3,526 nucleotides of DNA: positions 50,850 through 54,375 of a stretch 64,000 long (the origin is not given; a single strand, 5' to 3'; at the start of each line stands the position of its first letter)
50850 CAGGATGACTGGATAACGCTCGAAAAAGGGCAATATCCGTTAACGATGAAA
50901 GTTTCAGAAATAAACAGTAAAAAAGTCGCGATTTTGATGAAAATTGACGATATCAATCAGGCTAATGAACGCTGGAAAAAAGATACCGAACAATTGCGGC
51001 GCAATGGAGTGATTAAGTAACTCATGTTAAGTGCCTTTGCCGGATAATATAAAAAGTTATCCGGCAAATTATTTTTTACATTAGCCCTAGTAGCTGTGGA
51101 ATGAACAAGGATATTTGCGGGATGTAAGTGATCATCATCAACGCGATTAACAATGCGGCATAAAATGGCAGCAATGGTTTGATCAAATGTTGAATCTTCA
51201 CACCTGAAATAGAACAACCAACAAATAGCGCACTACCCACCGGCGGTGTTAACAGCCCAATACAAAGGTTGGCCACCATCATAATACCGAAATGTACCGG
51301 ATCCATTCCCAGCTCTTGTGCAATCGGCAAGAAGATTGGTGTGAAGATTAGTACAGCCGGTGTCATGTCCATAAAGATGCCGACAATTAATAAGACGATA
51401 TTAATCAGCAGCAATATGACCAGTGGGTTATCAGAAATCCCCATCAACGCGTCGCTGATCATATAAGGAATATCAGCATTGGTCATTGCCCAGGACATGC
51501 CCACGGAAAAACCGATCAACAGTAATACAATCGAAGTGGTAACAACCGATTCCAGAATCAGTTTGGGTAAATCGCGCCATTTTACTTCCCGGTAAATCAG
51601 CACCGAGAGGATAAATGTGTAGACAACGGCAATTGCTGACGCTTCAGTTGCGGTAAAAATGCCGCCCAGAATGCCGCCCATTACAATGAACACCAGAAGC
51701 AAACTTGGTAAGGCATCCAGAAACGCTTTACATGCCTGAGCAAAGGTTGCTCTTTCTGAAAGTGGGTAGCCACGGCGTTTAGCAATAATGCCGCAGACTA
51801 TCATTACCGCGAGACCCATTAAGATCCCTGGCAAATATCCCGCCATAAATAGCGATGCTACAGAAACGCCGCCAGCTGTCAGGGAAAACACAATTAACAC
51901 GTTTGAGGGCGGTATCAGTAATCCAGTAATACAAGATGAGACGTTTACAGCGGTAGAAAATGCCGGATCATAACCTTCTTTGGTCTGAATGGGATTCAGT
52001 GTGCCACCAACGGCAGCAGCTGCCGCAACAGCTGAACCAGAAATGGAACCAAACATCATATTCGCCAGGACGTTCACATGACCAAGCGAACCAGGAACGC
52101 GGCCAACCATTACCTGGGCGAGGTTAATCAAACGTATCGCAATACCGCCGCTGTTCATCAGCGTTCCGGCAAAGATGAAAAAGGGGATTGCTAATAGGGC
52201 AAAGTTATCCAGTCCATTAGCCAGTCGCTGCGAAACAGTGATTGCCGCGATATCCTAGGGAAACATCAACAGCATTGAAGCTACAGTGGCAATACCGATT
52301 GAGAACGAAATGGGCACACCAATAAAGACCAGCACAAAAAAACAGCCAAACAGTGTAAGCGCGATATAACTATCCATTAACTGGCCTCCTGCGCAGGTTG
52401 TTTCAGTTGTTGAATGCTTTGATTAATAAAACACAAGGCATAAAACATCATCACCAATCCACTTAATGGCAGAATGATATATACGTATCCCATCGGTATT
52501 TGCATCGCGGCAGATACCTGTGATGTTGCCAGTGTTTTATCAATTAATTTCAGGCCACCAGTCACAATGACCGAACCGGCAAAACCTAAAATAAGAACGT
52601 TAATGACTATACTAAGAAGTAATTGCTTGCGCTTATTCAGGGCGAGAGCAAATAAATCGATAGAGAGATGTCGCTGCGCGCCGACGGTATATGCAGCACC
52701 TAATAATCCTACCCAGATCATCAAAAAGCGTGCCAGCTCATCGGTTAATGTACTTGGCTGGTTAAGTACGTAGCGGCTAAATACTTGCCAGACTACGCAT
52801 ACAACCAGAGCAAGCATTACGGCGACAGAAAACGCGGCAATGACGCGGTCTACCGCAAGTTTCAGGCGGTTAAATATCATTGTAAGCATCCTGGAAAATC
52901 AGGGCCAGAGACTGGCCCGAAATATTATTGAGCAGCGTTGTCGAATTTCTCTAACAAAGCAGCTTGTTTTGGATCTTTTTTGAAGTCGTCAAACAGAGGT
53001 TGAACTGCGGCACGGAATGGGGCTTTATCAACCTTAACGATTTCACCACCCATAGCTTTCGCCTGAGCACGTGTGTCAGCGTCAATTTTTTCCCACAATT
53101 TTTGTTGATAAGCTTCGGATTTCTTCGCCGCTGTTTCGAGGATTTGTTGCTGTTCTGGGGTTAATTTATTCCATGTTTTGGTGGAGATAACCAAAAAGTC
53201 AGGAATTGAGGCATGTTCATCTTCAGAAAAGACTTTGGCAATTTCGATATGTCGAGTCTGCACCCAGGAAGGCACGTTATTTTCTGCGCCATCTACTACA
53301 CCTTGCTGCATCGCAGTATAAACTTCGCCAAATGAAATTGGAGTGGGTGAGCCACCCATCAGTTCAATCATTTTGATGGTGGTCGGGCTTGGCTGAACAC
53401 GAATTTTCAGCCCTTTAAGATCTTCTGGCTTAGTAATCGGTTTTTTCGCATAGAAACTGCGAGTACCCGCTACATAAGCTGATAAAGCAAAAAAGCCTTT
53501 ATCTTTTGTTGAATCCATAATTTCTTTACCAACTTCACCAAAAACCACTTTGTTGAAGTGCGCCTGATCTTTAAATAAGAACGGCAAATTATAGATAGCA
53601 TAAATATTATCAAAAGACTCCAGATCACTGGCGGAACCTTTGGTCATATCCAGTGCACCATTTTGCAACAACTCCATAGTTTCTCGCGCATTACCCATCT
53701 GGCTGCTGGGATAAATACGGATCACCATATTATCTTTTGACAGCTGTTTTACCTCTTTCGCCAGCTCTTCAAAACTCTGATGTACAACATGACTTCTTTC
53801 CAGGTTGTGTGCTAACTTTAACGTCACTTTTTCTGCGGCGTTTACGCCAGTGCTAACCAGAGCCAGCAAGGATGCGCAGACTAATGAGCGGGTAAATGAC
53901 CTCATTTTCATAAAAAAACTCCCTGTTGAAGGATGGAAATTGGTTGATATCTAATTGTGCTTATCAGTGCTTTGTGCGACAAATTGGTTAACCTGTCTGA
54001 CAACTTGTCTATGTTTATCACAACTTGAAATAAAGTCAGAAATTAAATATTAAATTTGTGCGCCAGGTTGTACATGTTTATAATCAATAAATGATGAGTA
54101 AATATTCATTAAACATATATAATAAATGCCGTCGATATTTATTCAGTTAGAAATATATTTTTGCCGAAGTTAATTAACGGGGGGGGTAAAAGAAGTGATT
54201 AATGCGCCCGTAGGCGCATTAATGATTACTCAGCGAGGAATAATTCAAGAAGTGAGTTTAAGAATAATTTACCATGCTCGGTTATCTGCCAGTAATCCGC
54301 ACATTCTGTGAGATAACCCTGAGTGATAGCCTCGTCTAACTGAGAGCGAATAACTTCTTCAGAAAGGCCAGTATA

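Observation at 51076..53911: Lower-GC TRAP transporter insert between yggM and hemW, with an amber codon in dctM that looks like a Dcm-site deamination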

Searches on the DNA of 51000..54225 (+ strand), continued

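Call 23: get_annotated_region(hit=H59, flank=2200)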
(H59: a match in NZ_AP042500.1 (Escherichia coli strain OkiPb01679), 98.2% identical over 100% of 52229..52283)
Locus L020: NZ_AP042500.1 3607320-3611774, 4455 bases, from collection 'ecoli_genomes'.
description: Escherichia coli strain OkiPb01679 chromosome, complete genome
organism: Escherichia coli strain OkiPb01679 (NCBI taxid 562)
replicon: chromosome; assembly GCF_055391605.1
host: -; source: bovine feces; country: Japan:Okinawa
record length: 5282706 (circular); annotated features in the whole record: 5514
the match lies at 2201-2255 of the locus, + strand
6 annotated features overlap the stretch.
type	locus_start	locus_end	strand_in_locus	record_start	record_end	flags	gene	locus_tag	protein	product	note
CDS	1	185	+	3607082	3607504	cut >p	dctP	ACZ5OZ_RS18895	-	TRAP transporter substrate-binding protein DctP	incomplete; partial in the middle of a contig; missing C-terminus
CDS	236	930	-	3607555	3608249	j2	-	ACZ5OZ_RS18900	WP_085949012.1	IS1 family transposase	programmed frameshift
CDS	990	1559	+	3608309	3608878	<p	dctP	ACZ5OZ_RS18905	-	TRAP transporter substrate-binding protein DctP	incomplete; partial in the middle of a contig; missing N-terminus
CDS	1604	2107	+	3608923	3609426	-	-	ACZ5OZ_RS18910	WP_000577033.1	TRAP transporter small permease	-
CDS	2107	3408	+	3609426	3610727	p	-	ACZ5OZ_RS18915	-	TRAP transporter large permease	internal stop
CDS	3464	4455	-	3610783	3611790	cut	yggM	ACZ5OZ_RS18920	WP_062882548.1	DUF1202 family protein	-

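Call 24: get_annotated_region(hit=H60, flank=2200)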
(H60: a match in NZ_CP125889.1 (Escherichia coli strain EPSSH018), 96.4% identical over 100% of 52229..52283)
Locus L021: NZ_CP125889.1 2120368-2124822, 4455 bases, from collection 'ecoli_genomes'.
description: Escherichia coli strain EPSSH018 chromosome, complete genome
organism: Escherichia coli strain EPSSH018 (NCBI taxid 562)
replicon: chromosome; assembly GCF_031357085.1
host: -; source: missing; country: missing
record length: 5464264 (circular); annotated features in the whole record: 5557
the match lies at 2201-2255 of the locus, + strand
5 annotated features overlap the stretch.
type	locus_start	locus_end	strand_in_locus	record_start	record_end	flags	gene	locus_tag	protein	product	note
CDS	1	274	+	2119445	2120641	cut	-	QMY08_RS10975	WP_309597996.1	IS110-like element ISEc20 family transposase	-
CDS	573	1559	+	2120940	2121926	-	-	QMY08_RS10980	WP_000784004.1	TRAP transporter substrate-binding protein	-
CDS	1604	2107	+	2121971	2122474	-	-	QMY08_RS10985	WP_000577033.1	TRAP transporter small permease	-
CDS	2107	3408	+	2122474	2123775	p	-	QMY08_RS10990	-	TRAP transporter large permease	internal stop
CDS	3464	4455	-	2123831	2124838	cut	yggM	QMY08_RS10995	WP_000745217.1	DUF1202 family protein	-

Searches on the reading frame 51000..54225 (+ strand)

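Call 28: search_protein_families(proteins=[L001:3077-4378:-], library=ncbifam)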
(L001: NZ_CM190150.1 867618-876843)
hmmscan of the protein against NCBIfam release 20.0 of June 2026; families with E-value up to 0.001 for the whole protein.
L001:3077-4378:- (433 aa): 3 families
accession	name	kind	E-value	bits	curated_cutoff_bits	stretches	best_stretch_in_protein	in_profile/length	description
TIGR00786.1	dctM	subfamily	2.7e-142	474.3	268.45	1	20-427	1-405/405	TRAP transporter large permease subunit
NF011634.1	PRK15060.1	equivalog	3e-88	296.7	800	1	8-422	5-416/425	2,3-diketo-L-gulonate TRAP transporter large permease YiaN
TIGR02123.1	TRAP_fused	subfamily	4.4e-20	71.9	320.65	1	64-394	171-506/615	TRAP transporter fused permease subunit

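Call 73: search_solved_structures(query=L001:3077-4378:-, max_evalue=1e-10, show_alignments=2)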
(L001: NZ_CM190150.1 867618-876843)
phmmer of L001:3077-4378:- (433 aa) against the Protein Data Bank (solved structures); distinct sequences matched with E-value up to 1e-10: 5.
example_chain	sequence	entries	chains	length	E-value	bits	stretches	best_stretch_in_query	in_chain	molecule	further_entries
7qha_B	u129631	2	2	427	2.3e-92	313.2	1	14-430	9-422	Putative TRAP-type C4-dicarboxylate transport system, large permease component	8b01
7qe5_A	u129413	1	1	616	1.4e-83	284.2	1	5-430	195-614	Sialic acid TRAP transporter permease protein SiaT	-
8thi_A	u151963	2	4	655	1.7e-83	283.9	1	5-430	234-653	Sialic acid TRAP transporter permease protein SiaT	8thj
9pym_A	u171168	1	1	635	2.3e-82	280.2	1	8-426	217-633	Isethionate TRAP transporter permease protein DctMQ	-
8y4w_A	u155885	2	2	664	2.7e-79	270.1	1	12-430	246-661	N-acetylneuraminate transporter small subunit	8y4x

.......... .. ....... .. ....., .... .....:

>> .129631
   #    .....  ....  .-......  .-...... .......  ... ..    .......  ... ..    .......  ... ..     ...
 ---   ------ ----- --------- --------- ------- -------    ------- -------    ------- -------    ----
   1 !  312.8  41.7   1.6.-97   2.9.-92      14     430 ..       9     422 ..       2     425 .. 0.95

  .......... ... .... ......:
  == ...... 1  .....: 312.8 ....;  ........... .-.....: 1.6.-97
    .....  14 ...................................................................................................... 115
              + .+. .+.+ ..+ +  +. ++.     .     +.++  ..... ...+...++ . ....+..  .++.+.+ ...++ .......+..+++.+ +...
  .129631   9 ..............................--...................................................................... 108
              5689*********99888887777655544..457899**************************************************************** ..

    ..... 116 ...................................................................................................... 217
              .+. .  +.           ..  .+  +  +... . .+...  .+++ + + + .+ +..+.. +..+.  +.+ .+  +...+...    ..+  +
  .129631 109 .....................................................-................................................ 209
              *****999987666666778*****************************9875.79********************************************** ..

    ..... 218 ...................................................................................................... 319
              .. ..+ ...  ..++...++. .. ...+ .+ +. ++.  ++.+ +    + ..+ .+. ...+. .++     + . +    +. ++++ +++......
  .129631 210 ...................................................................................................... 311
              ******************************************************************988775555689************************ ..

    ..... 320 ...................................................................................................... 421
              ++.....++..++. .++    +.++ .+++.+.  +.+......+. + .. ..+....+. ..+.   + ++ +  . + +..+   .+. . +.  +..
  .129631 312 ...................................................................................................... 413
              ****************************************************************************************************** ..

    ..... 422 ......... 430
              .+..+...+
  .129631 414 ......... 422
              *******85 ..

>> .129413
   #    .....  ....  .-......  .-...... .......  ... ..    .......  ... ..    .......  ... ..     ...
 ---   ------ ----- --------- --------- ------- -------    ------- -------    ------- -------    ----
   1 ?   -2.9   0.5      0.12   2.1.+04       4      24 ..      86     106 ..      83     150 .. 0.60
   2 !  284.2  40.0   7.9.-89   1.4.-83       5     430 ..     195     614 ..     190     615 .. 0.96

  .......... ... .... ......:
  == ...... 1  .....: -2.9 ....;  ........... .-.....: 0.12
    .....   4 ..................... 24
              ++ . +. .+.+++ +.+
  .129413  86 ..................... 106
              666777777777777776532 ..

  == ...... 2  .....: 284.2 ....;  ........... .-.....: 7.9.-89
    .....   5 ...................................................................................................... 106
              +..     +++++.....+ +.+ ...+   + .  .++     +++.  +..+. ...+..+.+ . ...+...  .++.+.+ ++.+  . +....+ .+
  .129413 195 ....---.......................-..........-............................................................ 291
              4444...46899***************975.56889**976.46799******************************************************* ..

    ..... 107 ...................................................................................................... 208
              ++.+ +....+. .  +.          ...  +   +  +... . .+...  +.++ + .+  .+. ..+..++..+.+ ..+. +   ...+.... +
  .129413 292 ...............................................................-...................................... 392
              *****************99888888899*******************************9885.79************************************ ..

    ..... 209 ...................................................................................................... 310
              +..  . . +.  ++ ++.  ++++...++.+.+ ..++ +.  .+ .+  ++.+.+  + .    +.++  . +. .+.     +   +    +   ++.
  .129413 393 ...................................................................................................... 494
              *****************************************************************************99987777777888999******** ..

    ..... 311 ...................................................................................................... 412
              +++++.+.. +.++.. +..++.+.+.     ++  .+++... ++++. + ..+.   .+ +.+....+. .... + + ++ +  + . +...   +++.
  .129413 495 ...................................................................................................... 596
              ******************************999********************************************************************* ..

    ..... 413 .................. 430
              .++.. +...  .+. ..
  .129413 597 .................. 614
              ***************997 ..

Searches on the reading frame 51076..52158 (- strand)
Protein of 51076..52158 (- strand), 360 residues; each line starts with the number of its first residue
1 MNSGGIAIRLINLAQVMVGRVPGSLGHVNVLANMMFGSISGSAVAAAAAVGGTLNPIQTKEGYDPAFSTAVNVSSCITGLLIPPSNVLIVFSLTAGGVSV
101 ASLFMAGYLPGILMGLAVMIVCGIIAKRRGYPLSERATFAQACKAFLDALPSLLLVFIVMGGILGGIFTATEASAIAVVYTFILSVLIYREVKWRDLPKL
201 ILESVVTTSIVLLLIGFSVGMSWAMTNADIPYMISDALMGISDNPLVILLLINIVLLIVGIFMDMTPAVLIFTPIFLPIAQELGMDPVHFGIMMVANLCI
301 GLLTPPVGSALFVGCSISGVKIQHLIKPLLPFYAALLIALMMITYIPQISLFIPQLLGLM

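Call 14: find_encoding_contigs(protein=window:51076-52158:-, flank=3000, max_places=10)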
Protein window:51076-52158:- (360 aa): 15 contigs read that carry it; 10 places shown.
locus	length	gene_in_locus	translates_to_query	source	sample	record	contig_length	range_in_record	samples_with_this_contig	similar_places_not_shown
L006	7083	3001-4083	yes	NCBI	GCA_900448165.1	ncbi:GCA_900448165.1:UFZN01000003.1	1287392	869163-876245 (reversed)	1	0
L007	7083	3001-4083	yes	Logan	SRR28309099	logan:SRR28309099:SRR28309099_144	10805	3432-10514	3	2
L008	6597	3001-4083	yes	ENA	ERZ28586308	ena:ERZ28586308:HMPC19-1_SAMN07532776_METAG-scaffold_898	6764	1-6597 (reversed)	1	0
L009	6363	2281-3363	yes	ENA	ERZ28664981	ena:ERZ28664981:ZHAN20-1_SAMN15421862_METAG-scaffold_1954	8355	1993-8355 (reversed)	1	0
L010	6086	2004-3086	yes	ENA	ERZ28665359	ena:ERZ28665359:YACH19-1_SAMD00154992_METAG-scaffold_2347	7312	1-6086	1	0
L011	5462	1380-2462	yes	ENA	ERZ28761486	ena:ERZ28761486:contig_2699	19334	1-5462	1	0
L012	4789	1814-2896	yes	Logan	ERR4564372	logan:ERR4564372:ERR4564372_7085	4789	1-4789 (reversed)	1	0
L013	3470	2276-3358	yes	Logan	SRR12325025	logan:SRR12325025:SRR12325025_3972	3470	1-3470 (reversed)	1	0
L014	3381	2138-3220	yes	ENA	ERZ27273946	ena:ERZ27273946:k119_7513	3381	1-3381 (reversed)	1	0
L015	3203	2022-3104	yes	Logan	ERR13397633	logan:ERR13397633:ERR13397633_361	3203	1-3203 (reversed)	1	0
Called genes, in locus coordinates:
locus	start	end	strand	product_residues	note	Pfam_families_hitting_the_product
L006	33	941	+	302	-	PF04055:Radical_SAM, PF06969:HemN_C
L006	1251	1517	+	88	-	-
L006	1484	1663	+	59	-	PF03480:DctP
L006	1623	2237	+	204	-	PF03480:DctP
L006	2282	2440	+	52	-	PF04290:DctQ (weak)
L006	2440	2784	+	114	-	PF04290:DctQ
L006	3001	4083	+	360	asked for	PF06808:DctM, PF03600:CitMHS (weak)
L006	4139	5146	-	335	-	PF06717:DUF1202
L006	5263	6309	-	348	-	PF00710:Asparaginase, PF17763:Asparaginase_C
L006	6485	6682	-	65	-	-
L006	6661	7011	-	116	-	-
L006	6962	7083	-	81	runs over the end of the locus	PF11101:DUF2884 (weak)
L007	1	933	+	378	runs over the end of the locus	PF04055:Radical_SAM, PF06969:HemN_C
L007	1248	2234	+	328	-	PF03480:DctP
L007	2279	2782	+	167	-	PF04290:DctQ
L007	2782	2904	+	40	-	-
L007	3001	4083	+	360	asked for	PF06808:DctM, PF03600:CitMHS (weak)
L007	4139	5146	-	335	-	PF06717:DUF1202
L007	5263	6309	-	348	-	PF00710:Asparaginase, PF17763:Asparaginase_C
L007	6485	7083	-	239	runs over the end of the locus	PF11101:DUF2884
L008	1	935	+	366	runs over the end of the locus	?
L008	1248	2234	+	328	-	PF03480:DctP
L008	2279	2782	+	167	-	PF04290:DctQ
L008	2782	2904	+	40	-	-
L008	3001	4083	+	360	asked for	PF06808:DctM, PF03600:CitMHS (weak)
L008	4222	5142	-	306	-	-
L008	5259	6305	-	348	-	PF00710:Asparaginase, PF17763:Asparaginase_C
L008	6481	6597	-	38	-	?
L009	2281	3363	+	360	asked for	PF06808:DctM, PF03600:CitMHS (weak)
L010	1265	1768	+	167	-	PF04290:DctQ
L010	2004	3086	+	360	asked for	PF06808:DctM, PF03600:CitMHS (weak)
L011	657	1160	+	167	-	PF04290:DctQ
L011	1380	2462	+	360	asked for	PF06808:DctM, PF03600:CitMHS (weak)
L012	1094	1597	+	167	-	PF04290:DctQ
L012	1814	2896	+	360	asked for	PF06808:DctM, PF03600:CitMHS (weak)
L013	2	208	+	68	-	?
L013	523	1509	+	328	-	PF03480:DctP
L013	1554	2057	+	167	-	PF04290:DctQ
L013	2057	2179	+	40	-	-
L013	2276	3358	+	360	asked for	PF06808:DctM, PF03600:CitMHS (weak)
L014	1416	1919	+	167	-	PF04290:DctQ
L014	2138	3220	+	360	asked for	PF06808:DctM, PF03600:CitMHS (weak)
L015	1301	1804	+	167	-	PF04290:DctQ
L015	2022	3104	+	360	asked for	PF06808:DctM, PF03600:CitMHS (weak)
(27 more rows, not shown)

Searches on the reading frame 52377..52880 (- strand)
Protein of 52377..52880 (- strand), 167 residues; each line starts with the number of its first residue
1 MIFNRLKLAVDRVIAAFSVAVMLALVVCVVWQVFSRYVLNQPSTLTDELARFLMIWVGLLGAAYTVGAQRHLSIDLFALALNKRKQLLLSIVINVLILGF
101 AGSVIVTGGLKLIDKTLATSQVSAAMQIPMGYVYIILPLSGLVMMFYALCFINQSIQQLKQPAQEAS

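Call 28: search_protein_families(proteins=[window:52377-52880:-], library=ncbifam)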
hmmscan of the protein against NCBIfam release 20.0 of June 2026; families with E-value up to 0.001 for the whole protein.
window:52377-52880:- (167 aa): 1 family
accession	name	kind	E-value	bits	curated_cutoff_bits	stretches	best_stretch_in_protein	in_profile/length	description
NF007374.1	PRK09877.1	equivalog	1.8e-09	38.1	260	1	18-158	8-146/157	2,3-diketo-L-gulonate TRAP transporter small permease YiaM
